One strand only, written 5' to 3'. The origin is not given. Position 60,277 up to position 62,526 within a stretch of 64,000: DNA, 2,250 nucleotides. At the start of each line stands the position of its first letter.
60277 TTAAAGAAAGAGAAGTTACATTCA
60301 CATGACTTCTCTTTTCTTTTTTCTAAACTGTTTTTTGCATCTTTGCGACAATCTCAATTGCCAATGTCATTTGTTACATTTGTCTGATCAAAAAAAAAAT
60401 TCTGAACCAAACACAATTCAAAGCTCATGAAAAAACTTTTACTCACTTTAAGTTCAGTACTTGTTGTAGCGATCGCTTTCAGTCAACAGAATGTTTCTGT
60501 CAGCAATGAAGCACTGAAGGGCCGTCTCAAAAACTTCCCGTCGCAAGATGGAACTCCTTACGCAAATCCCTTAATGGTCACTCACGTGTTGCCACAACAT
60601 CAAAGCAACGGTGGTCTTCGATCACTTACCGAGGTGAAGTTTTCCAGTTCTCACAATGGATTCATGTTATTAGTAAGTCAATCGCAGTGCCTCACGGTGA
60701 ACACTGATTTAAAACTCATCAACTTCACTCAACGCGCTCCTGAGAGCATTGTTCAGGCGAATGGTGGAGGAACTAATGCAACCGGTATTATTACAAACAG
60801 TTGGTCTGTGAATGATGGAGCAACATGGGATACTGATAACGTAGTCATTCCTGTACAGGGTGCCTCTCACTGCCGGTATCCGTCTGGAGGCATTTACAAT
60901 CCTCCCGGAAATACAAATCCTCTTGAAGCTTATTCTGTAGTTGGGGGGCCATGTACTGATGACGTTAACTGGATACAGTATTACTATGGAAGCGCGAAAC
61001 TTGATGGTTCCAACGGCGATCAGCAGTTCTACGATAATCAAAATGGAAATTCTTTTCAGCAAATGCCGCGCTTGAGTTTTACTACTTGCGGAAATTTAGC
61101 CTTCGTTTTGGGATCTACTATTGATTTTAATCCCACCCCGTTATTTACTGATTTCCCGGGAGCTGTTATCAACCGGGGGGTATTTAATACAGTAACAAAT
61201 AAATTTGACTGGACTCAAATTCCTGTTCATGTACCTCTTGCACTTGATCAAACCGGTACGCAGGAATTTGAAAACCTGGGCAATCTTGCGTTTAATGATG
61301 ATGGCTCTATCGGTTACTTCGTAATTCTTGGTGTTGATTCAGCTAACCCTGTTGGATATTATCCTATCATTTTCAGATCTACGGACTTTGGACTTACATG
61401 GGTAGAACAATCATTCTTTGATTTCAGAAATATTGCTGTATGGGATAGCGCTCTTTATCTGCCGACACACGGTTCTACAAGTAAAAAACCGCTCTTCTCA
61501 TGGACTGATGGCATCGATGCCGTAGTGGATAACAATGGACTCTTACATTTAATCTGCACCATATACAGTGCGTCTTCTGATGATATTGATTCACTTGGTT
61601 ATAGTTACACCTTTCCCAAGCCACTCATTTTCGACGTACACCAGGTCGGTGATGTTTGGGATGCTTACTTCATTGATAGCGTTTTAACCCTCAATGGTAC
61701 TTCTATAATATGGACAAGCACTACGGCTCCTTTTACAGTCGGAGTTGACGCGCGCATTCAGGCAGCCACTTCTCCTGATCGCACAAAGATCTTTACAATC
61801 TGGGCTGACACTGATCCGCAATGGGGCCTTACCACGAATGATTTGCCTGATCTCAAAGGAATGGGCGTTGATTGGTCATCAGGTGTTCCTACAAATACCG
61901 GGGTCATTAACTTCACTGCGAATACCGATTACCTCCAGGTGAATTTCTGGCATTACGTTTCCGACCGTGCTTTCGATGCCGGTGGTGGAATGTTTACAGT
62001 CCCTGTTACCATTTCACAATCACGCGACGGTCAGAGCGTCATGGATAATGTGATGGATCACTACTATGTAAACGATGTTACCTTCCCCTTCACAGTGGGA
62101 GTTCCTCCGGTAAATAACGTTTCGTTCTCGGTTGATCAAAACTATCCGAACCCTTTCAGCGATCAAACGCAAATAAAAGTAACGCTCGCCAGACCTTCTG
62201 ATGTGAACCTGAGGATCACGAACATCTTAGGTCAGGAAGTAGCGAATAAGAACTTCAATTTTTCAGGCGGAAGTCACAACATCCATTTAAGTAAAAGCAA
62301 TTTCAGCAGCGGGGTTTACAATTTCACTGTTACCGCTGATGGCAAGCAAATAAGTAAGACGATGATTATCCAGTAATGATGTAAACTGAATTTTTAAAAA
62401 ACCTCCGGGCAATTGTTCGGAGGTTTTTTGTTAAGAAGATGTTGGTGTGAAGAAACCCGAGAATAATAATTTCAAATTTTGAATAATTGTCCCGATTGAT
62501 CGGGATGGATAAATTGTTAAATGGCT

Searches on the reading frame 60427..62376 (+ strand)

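Call 111: search_protein_families(library=pfam, proteins=[window:60427-62376:+], max_evalue=0.0001)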
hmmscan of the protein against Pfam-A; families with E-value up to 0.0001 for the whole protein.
window:60427-62376:+ (649 aa): 1 family
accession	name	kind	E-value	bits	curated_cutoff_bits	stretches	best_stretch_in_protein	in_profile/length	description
PF18962.6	Por_Secre_tail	-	6.5e-11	42.8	27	1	573-648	2-75/75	Secretion system C-terminal sorting domain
